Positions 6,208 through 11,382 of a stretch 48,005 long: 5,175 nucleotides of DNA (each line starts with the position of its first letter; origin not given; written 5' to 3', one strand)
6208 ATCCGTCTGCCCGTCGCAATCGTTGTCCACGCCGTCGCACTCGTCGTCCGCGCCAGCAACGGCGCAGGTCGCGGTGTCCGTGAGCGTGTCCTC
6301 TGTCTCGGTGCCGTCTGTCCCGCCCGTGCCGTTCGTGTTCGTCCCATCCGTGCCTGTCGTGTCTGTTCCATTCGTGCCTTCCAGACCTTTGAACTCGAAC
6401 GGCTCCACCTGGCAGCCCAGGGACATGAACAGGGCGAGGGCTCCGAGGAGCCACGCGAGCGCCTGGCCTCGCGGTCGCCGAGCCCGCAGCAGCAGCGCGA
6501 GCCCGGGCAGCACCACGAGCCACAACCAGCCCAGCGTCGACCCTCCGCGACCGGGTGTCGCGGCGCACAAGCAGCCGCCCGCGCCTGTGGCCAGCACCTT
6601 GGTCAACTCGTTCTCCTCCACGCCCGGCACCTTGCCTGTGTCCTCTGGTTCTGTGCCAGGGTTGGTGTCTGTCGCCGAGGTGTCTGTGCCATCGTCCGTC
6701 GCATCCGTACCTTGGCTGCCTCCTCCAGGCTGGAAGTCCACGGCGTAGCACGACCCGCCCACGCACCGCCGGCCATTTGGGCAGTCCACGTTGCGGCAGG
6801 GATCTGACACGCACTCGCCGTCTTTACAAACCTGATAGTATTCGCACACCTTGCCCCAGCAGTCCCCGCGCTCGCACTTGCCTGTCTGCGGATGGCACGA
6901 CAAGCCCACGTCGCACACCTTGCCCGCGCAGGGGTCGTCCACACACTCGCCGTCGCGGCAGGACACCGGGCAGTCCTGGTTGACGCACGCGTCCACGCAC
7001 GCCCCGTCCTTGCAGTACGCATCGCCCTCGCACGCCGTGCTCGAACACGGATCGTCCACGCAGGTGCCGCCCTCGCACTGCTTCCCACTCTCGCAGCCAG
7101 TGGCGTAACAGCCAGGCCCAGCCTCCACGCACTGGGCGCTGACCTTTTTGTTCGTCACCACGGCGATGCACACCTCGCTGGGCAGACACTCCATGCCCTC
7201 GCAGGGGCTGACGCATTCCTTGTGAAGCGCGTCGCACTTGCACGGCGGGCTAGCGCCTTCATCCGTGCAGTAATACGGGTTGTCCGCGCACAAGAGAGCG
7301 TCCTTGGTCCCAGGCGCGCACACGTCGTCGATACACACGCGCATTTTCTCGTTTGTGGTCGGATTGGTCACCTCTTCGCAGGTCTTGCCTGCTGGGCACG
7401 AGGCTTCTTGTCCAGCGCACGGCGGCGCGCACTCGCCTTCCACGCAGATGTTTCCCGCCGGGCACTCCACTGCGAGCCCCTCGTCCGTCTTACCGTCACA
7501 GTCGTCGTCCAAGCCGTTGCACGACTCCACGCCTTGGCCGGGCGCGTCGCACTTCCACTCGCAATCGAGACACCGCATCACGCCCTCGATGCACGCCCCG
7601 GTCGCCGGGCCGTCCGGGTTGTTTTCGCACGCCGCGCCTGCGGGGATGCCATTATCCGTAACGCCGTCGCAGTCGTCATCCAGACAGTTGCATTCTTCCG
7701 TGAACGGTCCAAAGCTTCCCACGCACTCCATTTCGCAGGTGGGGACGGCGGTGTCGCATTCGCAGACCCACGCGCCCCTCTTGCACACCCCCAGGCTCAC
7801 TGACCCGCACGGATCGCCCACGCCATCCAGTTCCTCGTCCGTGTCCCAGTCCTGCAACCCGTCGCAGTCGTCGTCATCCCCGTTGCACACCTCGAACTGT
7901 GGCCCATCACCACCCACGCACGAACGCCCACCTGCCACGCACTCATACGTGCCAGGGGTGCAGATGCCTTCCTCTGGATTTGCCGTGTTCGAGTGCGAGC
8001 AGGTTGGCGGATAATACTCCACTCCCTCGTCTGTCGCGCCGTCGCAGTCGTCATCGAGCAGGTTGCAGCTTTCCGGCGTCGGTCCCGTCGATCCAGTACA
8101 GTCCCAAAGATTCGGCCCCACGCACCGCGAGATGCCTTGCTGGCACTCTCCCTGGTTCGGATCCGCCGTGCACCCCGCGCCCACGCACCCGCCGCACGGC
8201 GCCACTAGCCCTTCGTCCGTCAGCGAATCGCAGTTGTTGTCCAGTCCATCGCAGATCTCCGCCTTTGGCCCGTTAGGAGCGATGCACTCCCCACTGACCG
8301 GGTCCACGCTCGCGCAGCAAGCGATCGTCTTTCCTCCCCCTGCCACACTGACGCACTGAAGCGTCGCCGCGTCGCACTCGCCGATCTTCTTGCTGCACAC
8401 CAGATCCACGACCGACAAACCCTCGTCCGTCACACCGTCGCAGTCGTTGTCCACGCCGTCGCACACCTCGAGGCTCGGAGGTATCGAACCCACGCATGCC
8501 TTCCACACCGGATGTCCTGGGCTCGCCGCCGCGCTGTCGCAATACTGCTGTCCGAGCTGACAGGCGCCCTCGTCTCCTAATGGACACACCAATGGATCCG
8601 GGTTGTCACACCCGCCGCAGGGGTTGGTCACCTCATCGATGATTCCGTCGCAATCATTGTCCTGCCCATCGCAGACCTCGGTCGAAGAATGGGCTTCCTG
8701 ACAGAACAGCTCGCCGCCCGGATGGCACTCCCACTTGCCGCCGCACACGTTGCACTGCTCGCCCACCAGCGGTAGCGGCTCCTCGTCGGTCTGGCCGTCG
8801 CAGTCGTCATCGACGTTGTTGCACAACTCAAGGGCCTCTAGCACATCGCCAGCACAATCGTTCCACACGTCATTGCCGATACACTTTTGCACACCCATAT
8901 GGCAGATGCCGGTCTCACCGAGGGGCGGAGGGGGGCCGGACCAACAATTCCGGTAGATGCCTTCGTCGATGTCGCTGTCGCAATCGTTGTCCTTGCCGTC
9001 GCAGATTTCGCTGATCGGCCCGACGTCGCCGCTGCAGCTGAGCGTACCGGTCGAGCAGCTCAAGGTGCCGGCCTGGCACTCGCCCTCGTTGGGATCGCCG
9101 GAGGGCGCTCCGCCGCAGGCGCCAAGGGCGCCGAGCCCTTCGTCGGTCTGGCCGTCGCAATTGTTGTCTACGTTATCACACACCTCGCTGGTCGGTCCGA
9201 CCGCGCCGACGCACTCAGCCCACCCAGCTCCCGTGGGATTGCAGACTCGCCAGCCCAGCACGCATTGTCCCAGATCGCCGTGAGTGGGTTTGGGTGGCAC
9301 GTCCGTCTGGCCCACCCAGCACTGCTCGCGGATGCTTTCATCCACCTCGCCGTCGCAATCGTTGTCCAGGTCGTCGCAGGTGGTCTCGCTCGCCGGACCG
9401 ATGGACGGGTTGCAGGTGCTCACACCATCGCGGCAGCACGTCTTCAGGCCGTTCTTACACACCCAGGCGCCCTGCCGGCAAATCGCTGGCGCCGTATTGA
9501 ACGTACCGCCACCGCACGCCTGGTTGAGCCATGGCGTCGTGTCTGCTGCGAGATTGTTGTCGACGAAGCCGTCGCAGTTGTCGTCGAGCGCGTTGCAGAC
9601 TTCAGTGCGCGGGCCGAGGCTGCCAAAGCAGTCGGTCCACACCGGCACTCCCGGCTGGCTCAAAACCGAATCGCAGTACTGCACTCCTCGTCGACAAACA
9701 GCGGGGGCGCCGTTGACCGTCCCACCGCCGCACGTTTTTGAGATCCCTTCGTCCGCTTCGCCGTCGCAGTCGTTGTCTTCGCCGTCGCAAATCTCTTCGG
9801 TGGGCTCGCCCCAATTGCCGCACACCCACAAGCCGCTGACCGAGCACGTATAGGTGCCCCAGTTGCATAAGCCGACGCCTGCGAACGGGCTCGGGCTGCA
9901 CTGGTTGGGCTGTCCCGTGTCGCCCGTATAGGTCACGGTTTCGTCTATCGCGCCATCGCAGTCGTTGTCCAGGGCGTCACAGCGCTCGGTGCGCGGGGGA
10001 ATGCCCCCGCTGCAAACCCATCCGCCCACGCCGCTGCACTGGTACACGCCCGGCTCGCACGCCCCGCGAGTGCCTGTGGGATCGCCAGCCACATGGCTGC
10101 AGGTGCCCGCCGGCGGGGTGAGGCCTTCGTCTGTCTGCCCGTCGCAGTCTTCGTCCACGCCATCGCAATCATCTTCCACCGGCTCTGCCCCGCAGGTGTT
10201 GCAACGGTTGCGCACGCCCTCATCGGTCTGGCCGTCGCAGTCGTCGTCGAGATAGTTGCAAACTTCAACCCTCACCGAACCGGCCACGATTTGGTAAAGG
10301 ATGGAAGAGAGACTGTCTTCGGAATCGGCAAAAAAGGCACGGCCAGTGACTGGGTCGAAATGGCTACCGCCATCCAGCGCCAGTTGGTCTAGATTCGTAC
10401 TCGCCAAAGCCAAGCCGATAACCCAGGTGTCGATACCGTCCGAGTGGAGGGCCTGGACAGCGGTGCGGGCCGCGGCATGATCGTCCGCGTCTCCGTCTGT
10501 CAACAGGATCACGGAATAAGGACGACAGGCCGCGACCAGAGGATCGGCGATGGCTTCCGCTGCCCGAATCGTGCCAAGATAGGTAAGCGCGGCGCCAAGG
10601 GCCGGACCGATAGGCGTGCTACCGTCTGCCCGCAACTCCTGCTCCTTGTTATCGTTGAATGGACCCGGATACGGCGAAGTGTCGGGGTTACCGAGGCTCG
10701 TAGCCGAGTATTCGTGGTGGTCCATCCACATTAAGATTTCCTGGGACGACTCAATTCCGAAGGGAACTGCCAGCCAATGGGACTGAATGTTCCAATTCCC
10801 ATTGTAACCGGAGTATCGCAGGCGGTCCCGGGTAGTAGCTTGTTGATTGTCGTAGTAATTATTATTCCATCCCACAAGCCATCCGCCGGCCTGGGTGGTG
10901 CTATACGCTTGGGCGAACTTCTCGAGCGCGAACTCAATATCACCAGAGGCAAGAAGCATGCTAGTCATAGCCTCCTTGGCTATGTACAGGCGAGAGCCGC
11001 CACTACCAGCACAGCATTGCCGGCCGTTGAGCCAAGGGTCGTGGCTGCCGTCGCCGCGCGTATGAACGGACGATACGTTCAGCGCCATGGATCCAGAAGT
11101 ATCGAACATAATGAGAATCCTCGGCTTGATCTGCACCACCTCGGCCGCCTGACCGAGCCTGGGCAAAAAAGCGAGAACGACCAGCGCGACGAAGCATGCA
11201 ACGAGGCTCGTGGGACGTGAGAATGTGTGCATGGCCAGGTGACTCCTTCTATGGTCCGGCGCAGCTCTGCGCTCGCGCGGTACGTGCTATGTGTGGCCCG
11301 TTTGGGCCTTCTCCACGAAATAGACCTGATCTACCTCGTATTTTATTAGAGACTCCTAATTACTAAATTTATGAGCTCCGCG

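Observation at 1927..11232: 3101-codon secreted mega-ORF combining a vWA head, about 31 DNDCDG-type repeats, an FGE-like domain and a beta-rich tail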

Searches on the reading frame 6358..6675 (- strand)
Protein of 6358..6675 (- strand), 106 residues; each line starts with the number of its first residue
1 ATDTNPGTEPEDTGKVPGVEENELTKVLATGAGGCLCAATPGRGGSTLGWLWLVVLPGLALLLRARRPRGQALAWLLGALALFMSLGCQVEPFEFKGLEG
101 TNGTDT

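Call 9: search_protein_families(library=ncbifam, proteins=[window:6358-6675:-], max_evalue=10)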
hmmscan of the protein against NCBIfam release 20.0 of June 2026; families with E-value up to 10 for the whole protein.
window:6358-6675:- (106 aa): 2 families
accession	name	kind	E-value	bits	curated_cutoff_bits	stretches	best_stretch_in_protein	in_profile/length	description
TIGR03901.2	MYXO-CTERM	domain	0.035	14.5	20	1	33-67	2-33/34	MYXO-CTERM sorting domain-containing protein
NF058595.1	invert_tail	domain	0.051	13.9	37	1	40-88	18-72/113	lipo-invert putative C-terminal anchoring domain-containing protein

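Call 10: search_protein_families(library=pfam, proteins=[window:6358-6675:-], max_evalue=10)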
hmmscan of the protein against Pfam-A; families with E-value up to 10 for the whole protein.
window:6358-6675:- (106 aa): 1 family
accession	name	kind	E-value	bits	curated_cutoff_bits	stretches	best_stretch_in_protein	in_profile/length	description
PF13567.11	DUF4131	-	0.094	12.8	31.6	1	50-92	6-50/165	Domain of unknown function (DUF4131)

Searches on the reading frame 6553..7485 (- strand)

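Call 9: search_protein_families(library=ncbifam, proteins=[window:6553-7485:-], max_evalue=10)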
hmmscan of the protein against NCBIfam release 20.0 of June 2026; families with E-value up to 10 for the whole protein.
window:6553-7485:- (311 aa): 0 families

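Call 10: search_protein_families(library=pfam, proteins=[window:6553-7485:-], max_evalue=10)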
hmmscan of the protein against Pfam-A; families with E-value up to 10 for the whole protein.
window:6553-7485:- (311 aa): 1 family
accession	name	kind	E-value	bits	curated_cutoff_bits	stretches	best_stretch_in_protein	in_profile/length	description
PF09065.15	Haemadin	-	0.025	14.8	25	1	208-229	2-23/27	Haemadin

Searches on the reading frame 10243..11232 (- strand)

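Call 9: search_protein_families(library=ncbifam, proteins=[window:10243-11232:-], max_evalue=10)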
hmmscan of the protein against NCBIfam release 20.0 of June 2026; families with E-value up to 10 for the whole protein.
window:10243-11232:- (330 aa): 2 families
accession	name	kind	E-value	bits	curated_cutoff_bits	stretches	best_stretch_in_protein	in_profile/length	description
NF033757.1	gliding_CglB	equivalog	0.00017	20.7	200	1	31-108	29-112/402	adventurous gliding motility lipoprotein CglB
NF003030.0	PRK03910.1-3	equivalog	0.097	11.8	429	1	200-283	150-232/338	D-cysteine desulfhydrase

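Call 10: search_protein_families(library=pfam, proteins=[window:10243-11232:-], max_evalue=10)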
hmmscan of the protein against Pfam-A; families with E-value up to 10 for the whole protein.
window:10243-11232:- (330 aa): 1 family
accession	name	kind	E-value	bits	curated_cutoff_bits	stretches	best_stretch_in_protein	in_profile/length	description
PF00092.34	VWA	-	0.0008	20.1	23.8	1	238-311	104-171/174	von Willebrand factor type A domain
